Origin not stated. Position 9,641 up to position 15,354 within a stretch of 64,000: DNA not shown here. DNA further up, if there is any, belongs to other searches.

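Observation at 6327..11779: Mirror-image duplication of a DUF305 lipoprotein + Cys/His-motif beta-propeller cassette: candidate uncharacterised periplasmic metal (copper?) system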

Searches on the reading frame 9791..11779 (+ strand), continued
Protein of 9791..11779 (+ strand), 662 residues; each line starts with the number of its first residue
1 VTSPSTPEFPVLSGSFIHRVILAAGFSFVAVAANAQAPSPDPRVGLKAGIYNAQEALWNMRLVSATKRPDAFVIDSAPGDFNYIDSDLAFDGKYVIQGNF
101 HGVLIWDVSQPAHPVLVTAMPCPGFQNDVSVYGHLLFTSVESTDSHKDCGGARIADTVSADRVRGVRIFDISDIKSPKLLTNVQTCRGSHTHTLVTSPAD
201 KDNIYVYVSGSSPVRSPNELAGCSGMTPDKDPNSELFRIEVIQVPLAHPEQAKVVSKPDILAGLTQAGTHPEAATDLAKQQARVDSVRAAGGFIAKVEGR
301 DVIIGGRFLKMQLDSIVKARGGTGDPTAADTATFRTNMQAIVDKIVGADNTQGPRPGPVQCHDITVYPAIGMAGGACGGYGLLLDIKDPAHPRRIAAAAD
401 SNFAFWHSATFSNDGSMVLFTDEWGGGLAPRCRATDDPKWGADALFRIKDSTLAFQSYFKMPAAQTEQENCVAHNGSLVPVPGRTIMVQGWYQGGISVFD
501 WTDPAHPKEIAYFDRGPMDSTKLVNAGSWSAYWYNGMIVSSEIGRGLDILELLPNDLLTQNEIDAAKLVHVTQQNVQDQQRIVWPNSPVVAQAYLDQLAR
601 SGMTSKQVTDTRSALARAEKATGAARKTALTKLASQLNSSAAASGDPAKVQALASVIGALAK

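Call 122: find_encoding_contigs(protein=P0136, flank=6000, max_places=3)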
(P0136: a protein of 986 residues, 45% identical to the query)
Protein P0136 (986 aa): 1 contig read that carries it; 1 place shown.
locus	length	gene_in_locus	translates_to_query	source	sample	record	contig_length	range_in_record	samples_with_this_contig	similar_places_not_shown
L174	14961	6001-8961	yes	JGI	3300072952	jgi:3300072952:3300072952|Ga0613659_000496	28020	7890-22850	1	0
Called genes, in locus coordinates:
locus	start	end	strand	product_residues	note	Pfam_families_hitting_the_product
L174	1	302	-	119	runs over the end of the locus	-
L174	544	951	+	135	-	-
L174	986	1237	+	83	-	-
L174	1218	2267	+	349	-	PF01135:PCMT (weak), PF01209:Ubie_methyltran, PF08003:Methyltransf_9 (weak), PF13489:Methyltransf_23, PF13847:Methyltransf_31, PF08241:Methyltransf_11, PF08242:Methyltransf_12, PF13649:Methyltransf_25, +1 more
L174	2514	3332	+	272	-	PF19656:DUF6159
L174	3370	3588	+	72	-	-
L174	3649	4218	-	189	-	PF00583:Acetyltransf_1, PF13508:Acetyltransf_7, PF13673:Acetyltransf_10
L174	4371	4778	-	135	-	-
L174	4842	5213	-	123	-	-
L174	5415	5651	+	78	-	-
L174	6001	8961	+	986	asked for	PF08309:LVIVD (faint), PF04122:CW_binding_2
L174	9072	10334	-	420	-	PF03435:Sacchrp_dh_NADP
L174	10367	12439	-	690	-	PF00072:Response_reg, PF00989:PAS (faint), PF08448:PAS_4, PF13188:PAS_8 (faint), PF00990:GGDEF, PF00563:EAL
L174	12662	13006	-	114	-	-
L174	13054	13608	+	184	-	PF01814:Hemerythrin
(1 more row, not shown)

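Call 123: find_encoding_contigs(protein=P0142, flank=6000, max_places=3)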
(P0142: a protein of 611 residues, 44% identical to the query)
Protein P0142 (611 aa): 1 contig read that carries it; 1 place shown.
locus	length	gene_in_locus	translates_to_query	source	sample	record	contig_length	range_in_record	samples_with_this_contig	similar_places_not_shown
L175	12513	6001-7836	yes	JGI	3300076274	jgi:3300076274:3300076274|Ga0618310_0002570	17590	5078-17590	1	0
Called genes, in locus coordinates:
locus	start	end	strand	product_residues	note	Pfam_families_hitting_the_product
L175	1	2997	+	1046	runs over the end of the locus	PF00873:ACR_tran, PF03176:MMPL (weak)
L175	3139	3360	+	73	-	-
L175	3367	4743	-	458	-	PF04389:Peptidase_M28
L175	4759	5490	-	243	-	PF13378:MR_MLE_C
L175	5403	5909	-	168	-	PF02746:MR_MLE_N (faint)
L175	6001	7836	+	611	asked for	-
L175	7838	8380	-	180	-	PF00255:GSHPx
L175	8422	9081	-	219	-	PF02230:Abhydrolase_2, PF20434:BD-FAE (faint), PF12146:Hydrolase_4 (faint), PF00561:Abhydrolase_1 (weak), PF01738:DLH (weak)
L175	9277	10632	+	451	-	PF00375:SDF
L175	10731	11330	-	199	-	PF02559:CarD_TRCF_RID, PF21095:CarD_C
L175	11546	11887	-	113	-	PF12797:Fer4_2 (faint), PF12837:Fer4_6 (faint), PF13237:Fer4_10 (faint), PF12838:Fer4_7 (weak), PF13183:Fer4_8 (faint), PF13187:Fer4_9 (weak), PF00037:Fer4, PF11953:DUF3470, +1 more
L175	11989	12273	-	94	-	PF01479:S4 (faint)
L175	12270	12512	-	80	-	?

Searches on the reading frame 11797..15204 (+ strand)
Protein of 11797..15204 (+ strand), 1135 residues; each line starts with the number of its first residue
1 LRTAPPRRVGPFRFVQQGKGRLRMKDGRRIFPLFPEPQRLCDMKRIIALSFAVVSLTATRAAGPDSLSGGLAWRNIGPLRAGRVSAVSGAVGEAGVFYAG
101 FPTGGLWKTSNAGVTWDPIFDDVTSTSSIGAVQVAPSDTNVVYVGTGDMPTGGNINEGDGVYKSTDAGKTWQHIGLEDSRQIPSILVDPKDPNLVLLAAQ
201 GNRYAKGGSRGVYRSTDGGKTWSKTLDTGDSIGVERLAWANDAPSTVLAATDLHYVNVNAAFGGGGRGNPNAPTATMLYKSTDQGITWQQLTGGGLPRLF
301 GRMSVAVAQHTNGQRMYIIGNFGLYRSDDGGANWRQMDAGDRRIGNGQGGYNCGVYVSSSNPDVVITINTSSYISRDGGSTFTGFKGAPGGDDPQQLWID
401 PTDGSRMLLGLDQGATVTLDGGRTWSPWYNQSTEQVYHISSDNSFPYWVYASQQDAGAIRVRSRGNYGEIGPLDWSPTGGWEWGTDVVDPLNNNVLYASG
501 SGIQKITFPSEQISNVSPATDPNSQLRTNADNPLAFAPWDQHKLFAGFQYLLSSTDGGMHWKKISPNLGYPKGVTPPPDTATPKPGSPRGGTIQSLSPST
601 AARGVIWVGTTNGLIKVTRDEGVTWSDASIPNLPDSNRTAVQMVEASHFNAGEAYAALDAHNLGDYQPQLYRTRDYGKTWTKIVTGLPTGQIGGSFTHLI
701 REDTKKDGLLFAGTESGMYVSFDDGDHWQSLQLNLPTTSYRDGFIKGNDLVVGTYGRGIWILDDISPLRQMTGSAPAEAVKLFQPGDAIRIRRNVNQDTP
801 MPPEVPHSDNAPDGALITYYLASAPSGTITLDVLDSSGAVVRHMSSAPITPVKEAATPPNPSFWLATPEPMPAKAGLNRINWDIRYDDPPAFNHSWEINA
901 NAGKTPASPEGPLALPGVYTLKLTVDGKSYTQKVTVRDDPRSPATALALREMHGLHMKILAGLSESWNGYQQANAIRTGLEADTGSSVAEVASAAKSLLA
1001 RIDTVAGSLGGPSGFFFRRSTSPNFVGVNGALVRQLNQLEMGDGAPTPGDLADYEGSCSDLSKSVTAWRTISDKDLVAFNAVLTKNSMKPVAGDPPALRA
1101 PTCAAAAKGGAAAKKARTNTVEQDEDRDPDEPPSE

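Call 12: search_protein_families(library=pfam, proteins=[window:11797-15204:+], max_evalue=0.001)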
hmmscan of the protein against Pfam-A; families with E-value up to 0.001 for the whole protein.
window:11797-15204:+ (1135 aa): 6 families
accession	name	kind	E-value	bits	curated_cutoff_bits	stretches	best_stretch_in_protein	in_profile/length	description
PF15902.12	Sortilin-Vps10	-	2.4e-31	109.5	33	2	106-241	3-123/446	Sortilin, neurotensin receptor 3,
PF02012.26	BNR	-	3.3e-15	54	27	0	213-224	1-12/12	BNR/Asp-box repeat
PF13088.12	BNR_2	-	2.6e-10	40.6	31.4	1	162-291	141-251/277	BNR repeat-like domain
PF15899.11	BNR_6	-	7.5e-10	38.3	27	0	670-683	1-14/14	BNR-Asp box repeat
PF24316.1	Tli3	-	5.1e-06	27.3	27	0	185-226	56-99/129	T6SS Tli3 immunity protein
PF14870.12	PSII_BNR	-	3.8e-05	23.5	27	0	200-226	244-270/303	Photosynthesis system II assembly factor YCF48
